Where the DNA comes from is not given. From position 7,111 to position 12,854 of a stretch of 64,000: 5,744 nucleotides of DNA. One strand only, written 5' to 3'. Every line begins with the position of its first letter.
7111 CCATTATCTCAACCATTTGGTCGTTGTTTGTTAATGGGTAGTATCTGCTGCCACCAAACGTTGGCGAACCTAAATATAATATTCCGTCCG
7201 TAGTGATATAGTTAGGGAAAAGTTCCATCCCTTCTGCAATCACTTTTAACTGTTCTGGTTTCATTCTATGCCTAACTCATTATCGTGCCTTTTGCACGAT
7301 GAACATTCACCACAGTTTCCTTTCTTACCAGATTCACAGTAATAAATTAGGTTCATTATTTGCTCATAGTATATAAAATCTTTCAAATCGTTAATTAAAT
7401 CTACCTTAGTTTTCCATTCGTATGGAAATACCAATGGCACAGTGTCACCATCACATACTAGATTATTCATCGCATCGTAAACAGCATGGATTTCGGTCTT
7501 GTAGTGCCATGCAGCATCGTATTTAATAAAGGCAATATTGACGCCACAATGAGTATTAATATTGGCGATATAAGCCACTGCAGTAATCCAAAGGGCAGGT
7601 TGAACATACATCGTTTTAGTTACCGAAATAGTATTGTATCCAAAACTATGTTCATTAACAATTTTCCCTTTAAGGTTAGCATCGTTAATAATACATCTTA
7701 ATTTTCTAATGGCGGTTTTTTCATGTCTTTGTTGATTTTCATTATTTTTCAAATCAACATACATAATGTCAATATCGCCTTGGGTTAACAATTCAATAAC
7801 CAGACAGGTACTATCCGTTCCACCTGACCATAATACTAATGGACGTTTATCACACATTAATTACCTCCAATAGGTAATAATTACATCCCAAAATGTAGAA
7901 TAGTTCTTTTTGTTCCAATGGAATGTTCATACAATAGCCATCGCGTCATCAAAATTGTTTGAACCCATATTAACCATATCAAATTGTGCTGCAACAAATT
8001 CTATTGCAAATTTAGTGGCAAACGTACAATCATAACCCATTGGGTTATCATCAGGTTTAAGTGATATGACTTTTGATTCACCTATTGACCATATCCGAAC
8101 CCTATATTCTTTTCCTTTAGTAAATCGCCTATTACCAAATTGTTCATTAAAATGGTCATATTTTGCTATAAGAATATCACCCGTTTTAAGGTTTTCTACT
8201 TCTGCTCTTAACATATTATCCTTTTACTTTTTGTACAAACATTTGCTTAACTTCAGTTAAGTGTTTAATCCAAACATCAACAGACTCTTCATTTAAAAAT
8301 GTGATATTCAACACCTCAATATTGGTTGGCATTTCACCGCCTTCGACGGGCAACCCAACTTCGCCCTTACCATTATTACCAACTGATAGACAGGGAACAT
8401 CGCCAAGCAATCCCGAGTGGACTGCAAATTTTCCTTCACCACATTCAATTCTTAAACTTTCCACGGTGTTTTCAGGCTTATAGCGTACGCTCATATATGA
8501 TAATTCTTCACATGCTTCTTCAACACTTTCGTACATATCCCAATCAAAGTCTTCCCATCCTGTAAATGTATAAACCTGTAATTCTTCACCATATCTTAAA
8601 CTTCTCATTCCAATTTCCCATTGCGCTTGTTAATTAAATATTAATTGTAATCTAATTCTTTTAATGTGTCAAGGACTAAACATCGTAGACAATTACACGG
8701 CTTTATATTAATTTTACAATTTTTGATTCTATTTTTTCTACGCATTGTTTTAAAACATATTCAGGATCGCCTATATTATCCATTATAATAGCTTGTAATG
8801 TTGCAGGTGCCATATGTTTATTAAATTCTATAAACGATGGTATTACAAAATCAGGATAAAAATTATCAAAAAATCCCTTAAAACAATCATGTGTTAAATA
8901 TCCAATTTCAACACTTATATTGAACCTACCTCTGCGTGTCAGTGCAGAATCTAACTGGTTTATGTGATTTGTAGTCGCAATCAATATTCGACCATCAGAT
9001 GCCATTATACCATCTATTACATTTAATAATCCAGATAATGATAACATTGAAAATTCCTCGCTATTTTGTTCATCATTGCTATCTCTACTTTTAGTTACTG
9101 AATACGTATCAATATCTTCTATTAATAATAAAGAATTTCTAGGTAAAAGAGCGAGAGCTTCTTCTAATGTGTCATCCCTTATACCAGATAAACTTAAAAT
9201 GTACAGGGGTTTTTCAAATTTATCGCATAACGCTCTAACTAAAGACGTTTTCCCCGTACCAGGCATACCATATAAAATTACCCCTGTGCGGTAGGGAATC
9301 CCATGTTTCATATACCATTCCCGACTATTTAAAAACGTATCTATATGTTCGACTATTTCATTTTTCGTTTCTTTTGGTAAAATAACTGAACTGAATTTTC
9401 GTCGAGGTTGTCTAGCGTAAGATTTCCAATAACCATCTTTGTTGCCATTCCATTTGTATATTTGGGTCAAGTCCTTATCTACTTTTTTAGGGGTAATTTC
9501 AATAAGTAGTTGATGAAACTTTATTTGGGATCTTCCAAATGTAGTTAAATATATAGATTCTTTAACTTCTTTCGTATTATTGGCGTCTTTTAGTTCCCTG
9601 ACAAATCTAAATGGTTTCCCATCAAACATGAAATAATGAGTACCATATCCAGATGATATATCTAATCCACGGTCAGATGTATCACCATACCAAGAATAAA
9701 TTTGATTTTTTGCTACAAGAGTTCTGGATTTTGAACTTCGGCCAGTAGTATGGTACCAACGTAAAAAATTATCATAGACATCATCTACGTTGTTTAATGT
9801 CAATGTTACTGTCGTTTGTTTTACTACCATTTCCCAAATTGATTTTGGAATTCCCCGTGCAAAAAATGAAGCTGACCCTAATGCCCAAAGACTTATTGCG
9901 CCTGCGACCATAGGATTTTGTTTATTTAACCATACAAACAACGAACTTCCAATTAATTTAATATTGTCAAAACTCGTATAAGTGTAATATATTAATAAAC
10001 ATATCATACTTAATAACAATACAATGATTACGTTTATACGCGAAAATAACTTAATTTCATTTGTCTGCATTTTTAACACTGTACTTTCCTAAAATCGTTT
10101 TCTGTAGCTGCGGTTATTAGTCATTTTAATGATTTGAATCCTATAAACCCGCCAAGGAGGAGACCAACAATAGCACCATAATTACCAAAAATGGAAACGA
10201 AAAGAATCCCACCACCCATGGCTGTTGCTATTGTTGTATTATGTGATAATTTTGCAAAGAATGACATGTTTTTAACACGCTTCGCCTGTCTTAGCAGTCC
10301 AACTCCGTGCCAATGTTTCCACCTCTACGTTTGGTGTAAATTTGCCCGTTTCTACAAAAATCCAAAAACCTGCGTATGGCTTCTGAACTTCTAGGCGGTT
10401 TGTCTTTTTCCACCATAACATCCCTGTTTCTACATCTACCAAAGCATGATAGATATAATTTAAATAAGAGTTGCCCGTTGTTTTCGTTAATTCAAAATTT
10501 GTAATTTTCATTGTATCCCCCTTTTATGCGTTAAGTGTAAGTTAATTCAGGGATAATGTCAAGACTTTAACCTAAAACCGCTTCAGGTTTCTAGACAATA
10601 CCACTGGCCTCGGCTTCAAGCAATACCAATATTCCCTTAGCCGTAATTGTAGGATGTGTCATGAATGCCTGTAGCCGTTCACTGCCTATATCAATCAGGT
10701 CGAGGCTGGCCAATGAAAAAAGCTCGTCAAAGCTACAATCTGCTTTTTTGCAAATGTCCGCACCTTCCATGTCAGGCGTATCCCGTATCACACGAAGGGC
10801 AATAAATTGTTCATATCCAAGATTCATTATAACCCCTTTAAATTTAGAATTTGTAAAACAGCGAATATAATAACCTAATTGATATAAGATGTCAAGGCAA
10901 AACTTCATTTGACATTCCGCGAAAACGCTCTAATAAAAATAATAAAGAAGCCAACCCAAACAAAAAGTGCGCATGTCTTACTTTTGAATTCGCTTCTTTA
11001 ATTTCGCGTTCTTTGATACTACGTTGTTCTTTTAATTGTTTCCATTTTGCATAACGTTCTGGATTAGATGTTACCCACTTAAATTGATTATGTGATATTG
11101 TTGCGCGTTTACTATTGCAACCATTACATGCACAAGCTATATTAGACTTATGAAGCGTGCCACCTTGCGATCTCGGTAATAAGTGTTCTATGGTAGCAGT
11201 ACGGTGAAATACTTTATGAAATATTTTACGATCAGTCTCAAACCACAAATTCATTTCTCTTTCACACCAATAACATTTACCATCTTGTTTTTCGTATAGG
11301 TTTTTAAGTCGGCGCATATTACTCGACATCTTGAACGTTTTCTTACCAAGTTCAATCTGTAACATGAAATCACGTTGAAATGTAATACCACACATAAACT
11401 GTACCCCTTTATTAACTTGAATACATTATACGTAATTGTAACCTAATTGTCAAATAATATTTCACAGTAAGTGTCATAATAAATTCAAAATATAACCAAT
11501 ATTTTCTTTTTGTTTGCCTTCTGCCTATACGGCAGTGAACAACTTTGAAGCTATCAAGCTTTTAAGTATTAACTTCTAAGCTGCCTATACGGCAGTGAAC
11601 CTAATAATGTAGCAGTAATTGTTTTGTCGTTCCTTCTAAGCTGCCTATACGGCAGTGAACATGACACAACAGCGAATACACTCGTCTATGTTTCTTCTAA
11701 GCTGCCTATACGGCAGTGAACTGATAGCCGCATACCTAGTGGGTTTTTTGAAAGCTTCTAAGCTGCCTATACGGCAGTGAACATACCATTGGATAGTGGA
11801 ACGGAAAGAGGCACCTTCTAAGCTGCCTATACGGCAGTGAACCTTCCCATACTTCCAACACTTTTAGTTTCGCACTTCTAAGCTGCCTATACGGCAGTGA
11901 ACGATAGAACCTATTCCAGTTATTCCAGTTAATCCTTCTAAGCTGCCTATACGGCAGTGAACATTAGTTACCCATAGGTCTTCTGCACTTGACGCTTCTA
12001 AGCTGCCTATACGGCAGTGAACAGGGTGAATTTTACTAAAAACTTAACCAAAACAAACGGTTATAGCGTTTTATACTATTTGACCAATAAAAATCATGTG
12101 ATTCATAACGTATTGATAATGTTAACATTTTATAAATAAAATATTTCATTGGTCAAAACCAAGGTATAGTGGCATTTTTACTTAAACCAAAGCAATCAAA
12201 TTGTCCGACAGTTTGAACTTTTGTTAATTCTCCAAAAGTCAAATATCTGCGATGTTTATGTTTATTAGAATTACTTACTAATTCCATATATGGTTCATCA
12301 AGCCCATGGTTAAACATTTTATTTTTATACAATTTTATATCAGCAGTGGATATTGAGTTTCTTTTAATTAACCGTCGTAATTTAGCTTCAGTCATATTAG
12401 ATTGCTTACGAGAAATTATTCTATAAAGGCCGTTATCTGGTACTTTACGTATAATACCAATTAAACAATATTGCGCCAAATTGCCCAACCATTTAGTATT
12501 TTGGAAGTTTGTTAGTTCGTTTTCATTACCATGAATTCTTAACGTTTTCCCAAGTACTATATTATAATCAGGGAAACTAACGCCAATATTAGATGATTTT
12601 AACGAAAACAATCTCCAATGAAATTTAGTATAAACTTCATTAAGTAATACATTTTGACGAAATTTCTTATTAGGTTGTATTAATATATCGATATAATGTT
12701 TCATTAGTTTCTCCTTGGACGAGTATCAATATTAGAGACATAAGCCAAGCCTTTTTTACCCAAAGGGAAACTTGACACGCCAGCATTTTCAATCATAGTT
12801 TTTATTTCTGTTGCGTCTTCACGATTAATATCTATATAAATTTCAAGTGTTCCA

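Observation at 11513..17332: Phage-borne type I-F2 (I-Fv) CRISPR-Cas with intact interference but no adaptation module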

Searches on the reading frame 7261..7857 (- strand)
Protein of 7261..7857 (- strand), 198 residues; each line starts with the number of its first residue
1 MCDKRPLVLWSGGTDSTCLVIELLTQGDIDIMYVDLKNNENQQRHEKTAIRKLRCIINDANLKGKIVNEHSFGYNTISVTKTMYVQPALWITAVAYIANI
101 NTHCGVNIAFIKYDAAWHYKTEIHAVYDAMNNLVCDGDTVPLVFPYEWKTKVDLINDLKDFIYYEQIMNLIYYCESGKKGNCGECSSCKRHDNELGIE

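Call 67: search_protein_families(library=phrogs, proteins=[window:7261-7857:-], max_evalue=0.001)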
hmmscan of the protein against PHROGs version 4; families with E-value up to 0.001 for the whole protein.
window:7261-7857:- (198 aa): 1 family
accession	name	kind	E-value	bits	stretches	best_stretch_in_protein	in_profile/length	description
phrog_1550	-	moron, auxiliary metabolic gene and host takeover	5.4e-23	82.5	1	3-196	145-348/418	QueC-like queuosine biosynthesis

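Call 68: search_protein_families(library=pfam, proteins=[window:7261-7857:-], max_evalue=0.001)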
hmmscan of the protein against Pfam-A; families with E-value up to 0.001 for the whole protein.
window:7261-7857:- (198 aa): 1 family
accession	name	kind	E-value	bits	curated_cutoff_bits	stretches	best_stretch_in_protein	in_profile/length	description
PF06508.19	QueC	-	2e-06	27.9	22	0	7-131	3-121/210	Queuosine biosynthesis protein QueC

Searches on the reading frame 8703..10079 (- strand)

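Call 67: search_protein_families(library=phrogs, proteins=[window:8703-10079:-], max_evalue=0.001)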
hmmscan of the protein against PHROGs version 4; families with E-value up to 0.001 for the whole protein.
window:8703-10079:- (458 aa): 13 families
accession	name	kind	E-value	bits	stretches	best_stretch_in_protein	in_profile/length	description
phrog_7485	-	unknown function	4.9e-110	369.4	1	47-451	11-417/430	-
phrog_3757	-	unknown function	2.2e-18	67.8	1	223-391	86-254/367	-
phrog_30773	-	unknown function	2.2e-13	50.4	1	228-392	161-331/666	-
phrog_10401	-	other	3.3e-13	50.2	2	228-300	427-496/667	ATPase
phrog_14322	-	unknown function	1.3e-12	48.8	1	268-395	230-351/398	-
phrog_9172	-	unknown function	2.6e-10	40.7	1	232-285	83-128/509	-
phrog_168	-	DNA, RNA and nucleotide metabolism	1.9e-07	32.1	1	230-394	21-158/314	clamp loader of DNA polymerase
phrog_2376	-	other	2.2e-07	31.6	1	264-449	74-251/363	ATPase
phrog_11838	-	DNA, RNA and nucleotide metabolism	7.3e-06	26.4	1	229-305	16-81/420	clamp loader of DNA polymerase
phrog_33861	-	unknown function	1.2e-05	25.2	0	347-392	306-353/407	-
phrog_10440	-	unknown function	2.7e-05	23.8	1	233-390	201-349/483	-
phrog_11907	-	other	3.1e-05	24.4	0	311-409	245-343/400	ATPase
phrog_249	-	moron, auxiliary metabolic gene and host takeover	0.0005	20.5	1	238-295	101-158/380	porphyrin biosynthesis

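Call 68: search_protein_families(library=pfam, proteins=[window:8703-10079:-], max_evalue=0.001)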
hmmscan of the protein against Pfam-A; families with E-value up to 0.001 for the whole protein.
window:8703-10079:- (458 aa): 8 families
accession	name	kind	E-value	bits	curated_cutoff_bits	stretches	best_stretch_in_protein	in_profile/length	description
PF08740.16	BCS1_N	-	1.2e-24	87.8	28.1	1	67-232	1-182/182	BCS1 N terminal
PF00004.35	AAA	-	2.4e-20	73.7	21.2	1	267-394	1-131/131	ATPase family associated with various cellular activities (AAA)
PF13191.12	AAA_16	-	4e-05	24.6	32.6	1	265-334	25-93/167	AAA ATPase domain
PF05673.19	DUF815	-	0.00025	20.7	23.8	1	206-306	4-93/249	Protein of unknown function (DUF815)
PF07728.20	AAA_5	-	0.00034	21.1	22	0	266-296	1-32/139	AAA domain (dynein-related subfamily)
PF12775.13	AAA_7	-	0.00039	20.4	25.8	0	241-293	12-62/181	P-loop containing dynein motor region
PF13481.12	AAA_25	-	0.00059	19.9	27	0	241-285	10-54/195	AAA domain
PF20720.3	nSTAND3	-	0.00066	19.8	27.2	0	267-339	20-90/155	Novel STAND NTPase 3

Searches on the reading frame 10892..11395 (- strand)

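Call 6: search_protein_families(library=pfam, proteins=[window:10892-11395:-], max_evalue=0.01)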
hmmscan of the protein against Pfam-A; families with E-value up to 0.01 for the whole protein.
window:10892-11395:- (167 aa): 2 families
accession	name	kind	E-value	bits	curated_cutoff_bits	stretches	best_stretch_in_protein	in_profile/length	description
PF14279.12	HNH_5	-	2.4e-07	31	27.5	1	65-96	11-42/56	HNH endonuclease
PF01844.29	HNH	-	9.6e-07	29.3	21.4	1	63-97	8-44/47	HNH endonuclease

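Call 15: search_protein_families(library=ncbifam, proteins=[window:10892-11395:-], max_evalue=0.01)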
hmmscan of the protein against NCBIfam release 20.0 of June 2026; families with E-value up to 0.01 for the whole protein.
window:10892-11395:- (167 aa): 2 families
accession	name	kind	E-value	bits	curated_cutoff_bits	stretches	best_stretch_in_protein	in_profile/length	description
NF040563.1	guided_IscB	equivalog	8.9e-06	25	175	1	62-123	200-263/314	RNA-guided endonuclease IscB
NF049971.1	CRISPR_Cas9d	exception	3.9e-05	22.5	375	1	24-122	531-617/986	type II CRISPR RNA-guided endonuclease Cas9d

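Call 67: search_protein_families(library=phrogs, proteins=[window:10892-11395:-], max_evalue=0.001)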
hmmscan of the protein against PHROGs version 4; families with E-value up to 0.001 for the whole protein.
window:10892-11395:- (167 aa): 18 families
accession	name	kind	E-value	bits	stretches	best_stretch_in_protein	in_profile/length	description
phrog_2118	-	DNA, RNA and nucleotide metabolism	3.8e-12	47.4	1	22-123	160-241/301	HNH endonuclease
phrog_16726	-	DNA, RNA and nucleotide metabolism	4.3e-11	44.1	1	23-124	78-168/308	HNH endonuclease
phrog_8660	-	DNA, RNA and nucleotide metabolism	1e-10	43.1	1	19-98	107-177/196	HNH endonuclease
phrog_2214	-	DNA, RNA and nucleotide metabolism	1.2e-10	42.1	1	23-144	177-281/429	HNH endonuclease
phrog_5718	-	DNA, RNA and nucleotide metabolism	1.8e-10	41.4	1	16-131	106-207/394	HNH endonuclease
phrog_6050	-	DNA, RNA and nucleotide metabolism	1.2e-09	38.5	1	19-125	289-385/402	HNH endonuclease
phrog_9545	-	DNA, RNA and nucleotide metabolism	6.6e-09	36.7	1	16-102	90-169/206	HNH endonuclease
phrog_1035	-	DNA, RNA and nucleotide metabolism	1.4e-08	35.9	1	22-137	143-253/271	endonuclease VII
phrog_12576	-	DNA, RNA and nucleotide metabolism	1.4e-07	32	1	28-98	18-88/244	HNH endonuclease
phrog_1271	-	DNA, RNA and nucleotide metabolism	4.8e-07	30.5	1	27-103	257-321/361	HNH endonuclease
phrog_338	-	DNA, RNA and nucleotide metabolism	1.2e-06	29.2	1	24-138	191-296/340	HNH endonuclease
phrog_9645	-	DNA, RNA and nucleotide metabolism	1.8e-05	25.5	1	65-120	37-92/168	HNH endonuclease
phrog_7785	-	DNA, RNA and nucleotide metabolism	2.6e-05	25.2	1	21-109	44-124/147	HNH endonuclease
phrog_14314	-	DNA, RNA and nucleotide metabolism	5.6e-05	24.6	1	68-136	32-99/252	HNH endonuclease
phrog_26098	-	unknown function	7.7e-05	23.2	1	40-106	136-192/463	-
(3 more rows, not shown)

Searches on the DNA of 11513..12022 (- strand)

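Call 14: search_dna_similar(query=window:11513-12022:-, collection=phages, mode=distant, max_evalue=1, max_rows=40)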
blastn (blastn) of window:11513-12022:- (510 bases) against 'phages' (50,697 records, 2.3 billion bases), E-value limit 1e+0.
Records with a match: 1; places in all: 1; records where one place covers at least 80% of the query: 0.
Best place of each record, by identity: 95-99% 1.
By first word of the organism name: Salmonella 1.
By host as written in the record: Salmonella enterica 1.
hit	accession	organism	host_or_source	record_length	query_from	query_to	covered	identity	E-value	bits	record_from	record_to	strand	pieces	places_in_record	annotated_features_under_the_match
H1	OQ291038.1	Salmonella phage Kenya-K3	Salmonella enterica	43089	87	111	5%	96.0%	5e-1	42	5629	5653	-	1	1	record has no annotation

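Call 79: search_dna_similar(query=window:11513-12022:-, collection=plasmids, mode=distant, max_evalue=1, max_rows=25)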
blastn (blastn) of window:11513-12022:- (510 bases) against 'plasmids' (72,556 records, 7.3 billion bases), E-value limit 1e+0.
In 12 record(s) the limit of 40 matching pieces per record was reached: places in those records are undercounted.
Records with a match: 47; places in all: 613; records where one place covers at least 80% of the query: 22.
Best place of each record, by identity: 95-99% 1; 90-95% 7; 80-90% 6; 60-80% 33.
By first word of the organism name: Acinetobacter 12; Escherichia 10; Legionella 5; Aeromonas 4; Photobacterium 3; uncultured 3; Xanthomonas 3; Vibrio 2; Methylobacter 1; Vitreoscilla 1; and 3 more.
By predicted mobility (MOB-suite, as given by PLSDB): non-mobilizable 21; conjugative 15; mobilizable 11.
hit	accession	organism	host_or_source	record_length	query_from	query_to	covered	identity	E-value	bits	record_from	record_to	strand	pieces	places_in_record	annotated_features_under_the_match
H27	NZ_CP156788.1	Acinetobacter sp. ANC 7924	cattle,whole organism,cattle feces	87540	1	502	98%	70.9%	2e-50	206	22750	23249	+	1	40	none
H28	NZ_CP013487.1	Vibrio alginolyticus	seawater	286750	1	502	98%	70.9%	1e-39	218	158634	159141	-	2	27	none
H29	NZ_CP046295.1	Acinetobacter lwoffii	Homo sapiens,clinical isolate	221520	1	502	98%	70.8%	7e-43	181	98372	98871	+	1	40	none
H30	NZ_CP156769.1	Acinetobacter sp. ANC 7974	cattle,whole organism,cattle feces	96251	1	502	98%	70.7%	5e-45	188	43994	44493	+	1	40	none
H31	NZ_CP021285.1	Legionella pneumophila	Homo sapiens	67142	1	502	98%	69.4%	1e-34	155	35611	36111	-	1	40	none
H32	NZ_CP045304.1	Legionella longbeachae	Homo sapiens,Sputum sample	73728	1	502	98%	69.2%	2e-36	234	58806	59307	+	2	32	none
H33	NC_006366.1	Legionella pneumophila str. Lens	-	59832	1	502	98%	68.9%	5e-32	146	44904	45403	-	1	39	none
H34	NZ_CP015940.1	Legionella pneumophila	Isolate,clinical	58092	1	502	98%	68.9%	2e-25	169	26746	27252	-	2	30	none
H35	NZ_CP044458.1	Acinetobacter indicus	pigeon,stool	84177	1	502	98%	68.8%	1e-20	240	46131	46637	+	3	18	none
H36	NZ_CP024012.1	Acinetobacter sp. LoGeW2-3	white stork,cell culture,pellet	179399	1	502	98%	68.3%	2e-13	163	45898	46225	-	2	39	none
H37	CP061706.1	Acinetobacter baumannii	paper pulp mill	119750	1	502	98%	68.2%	6e-25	122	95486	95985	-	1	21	none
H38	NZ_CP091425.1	Methylobacter sp. YRD-M1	isolate,wetland soil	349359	1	502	98%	67.9%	3e-16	156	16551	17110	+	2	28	none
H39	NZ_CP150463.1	Photobacterium damselae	Lateolabrax maculatus,cell culture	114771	2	502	98%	68.0%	5e-26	126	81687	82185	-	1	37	none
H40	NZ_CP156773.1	Acinetobacter sp. ANC 7970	cattle,whole organism,cattle feces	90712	1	502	98%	67.8%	7e-18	191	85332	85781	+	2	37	none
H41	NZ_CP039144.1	Acinetobacter sp. 10FS3-1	pig,feces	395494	1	502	98%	67.6%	2e-18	146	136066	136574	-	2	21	none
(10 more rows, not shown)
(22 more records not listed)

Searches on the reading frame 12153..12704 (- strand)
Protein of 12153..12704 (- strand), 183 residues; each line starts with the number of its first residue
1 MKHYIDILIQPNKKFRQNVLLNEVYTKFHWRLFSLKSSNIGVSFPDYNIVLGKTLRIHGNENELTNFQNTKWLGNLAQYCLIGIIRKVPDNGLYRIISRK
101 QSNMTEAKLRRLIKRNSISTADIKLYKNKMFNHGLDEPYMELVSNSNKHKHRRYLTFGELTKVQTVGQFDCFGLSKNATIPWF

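Call 6: search_protein_families(library=pfam, proteins=[window:12153-12704:-], max_evalue=0.01)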
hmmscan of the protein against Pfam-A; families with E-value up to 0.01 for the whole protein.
window:12153-12704:- (183 aa): 1 family
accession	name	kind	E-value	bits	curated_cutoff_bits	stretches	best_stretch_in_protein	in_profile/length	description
PF09618.15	Cas_Csy4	-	1.7e-49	168.8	25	1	4-183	1-181/181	CRISPR-associated protein (Cas_Csy4)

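Call 15: search_protein_families(library=ncbifam, proteins=[window:12153-12704:-], max_evalue=0.01)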
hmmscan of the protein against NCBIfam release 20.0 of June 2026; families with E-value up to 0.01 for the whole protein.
window:12153-12704:- (183 aa): 1 family
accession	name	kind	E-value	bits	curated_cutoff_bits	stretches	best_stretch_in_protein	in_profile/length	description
TIGR02563.1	cas_Csy4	equivalog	2.8e-42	144.8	36.25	1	3-183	1-184/184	type I-F CRISPR-associated endoribonuclease Cas6/Csy4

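Call 16: search_protein_families(library=padloc, proteins=[window:12153-12704:-], max_evalue=0.001)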
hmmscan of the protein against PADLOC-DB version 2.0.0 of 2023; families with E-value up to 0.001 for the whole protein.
window:12153-12704:- (183 aa): 5 families
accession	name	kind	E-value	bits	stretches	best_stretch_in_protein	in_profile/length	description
PDLC01352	Cas6f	-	1.3e-50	170.1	1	1-183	1-183/183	"CAS-I,CAS-II,CAS-III,CAS-IV,CAS-V,CAS-VI; crRNAmaturation"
PDLC01631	Cas6f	-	2e-49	166.4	1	4-183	1-180/180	"CAS-I,CAS-II,CAS-III,CAS-IV,CAS-V,CAS-VI; crRNAmaturation"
PDLC01287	Cas6f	-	9.2e-48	161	1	1-183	1-182/182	"CAS-I,CAS-II,CAS-III,CAS-IV,CAS-V,CAS-VI; crRNAmaturation"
PDLC00955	Cas6f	-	7.4e-43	144.8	1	3-183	1-184/184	"CRISPR-associated endoribonuclease Cas6/Csy4, subtype I-F/YPEST"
PDLC01714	typeIV_Cas6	-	1e-06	26.9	1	1-115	3-122/192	Cas6_3_IVA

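Call 50: search_solved_structures(query=window:12153-12704:-, max_evalue=0.001, show_alignments=2)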
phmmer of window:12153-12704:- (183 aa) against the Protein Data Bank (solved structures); distinct sequences matched with E-value up to 0.001: 15.
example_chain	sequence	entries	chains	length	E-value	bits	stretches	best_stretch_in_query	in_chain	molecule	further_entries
5o6u_B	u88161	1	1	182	1.6e-47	164.9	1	3-183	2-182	CRISPR-associated protein, Csy4 family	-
9g44_C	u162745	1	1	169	1.1e-43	152.5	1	16-183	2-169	CRISPR-associated protein, Csy4 family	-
5o7h_B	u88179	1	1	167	2.9e-41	144.5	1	16-181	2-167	CRISPR-associated protein, Csy4 family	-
9irf_B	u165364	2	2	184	4.5e-29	104.8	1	1-183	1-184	CRISPR-associated endonuclease Cas6f/Csy4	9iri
7ecv_L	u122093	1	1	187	5e-24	88.4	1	1-183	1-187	Type I-F CRISPR-associated endoribonuclease Cas6/Csy4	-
6vqv_K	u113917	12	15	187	6.8e-24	87.9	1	1-183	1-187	CRISPR-associated endonuclease Cas6/Csy4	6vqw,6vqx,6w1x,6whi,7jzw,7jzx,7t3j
6b44_L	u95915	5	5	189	7e-24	87.9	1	1-183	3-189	CRISPR-associated endonuclease Cas6/Csy4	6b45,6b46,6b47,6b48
6ne0_L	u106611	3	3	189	7e-24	87.9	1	1-183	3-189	CRISPR-associated endonuclease Cas6/Csy4 | Type I-F CRISPR-associated endoribonuclease Cas6/Csy4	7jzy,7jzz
4al7_A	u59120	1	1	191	7.3e-24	87.8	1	1-183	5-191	CSY4 ENDORIBONUCLEASE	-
7elm_I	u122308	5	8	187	9.4e-24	87.5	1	1-183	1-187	type I-F CRISPR-associated endoribonuclease Cas6/Csy4 | Csy4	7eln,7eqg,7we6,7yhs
2xli_A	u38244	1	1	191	1.4e-23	86.9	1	1-183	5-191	CSY4 ENDORIBONUCLEASE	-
4al6_A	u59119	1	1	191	1.9e-23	86.5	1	1-183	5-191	CSY4 ENDORIBONUCLEASE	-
5uz9_L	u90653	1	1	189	2.5e-23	86.1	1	1-183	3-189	CRISPR-associated endonuclease Cas6/Csy4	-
4al5_A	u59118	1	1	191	2.7e-23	86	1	1-183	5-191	CSY4 ENDORIBONUCLEASE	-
2xlj_A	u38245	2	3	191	5e-23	85.1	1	1-183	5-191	CSY4 ENDORIBONUCLEASE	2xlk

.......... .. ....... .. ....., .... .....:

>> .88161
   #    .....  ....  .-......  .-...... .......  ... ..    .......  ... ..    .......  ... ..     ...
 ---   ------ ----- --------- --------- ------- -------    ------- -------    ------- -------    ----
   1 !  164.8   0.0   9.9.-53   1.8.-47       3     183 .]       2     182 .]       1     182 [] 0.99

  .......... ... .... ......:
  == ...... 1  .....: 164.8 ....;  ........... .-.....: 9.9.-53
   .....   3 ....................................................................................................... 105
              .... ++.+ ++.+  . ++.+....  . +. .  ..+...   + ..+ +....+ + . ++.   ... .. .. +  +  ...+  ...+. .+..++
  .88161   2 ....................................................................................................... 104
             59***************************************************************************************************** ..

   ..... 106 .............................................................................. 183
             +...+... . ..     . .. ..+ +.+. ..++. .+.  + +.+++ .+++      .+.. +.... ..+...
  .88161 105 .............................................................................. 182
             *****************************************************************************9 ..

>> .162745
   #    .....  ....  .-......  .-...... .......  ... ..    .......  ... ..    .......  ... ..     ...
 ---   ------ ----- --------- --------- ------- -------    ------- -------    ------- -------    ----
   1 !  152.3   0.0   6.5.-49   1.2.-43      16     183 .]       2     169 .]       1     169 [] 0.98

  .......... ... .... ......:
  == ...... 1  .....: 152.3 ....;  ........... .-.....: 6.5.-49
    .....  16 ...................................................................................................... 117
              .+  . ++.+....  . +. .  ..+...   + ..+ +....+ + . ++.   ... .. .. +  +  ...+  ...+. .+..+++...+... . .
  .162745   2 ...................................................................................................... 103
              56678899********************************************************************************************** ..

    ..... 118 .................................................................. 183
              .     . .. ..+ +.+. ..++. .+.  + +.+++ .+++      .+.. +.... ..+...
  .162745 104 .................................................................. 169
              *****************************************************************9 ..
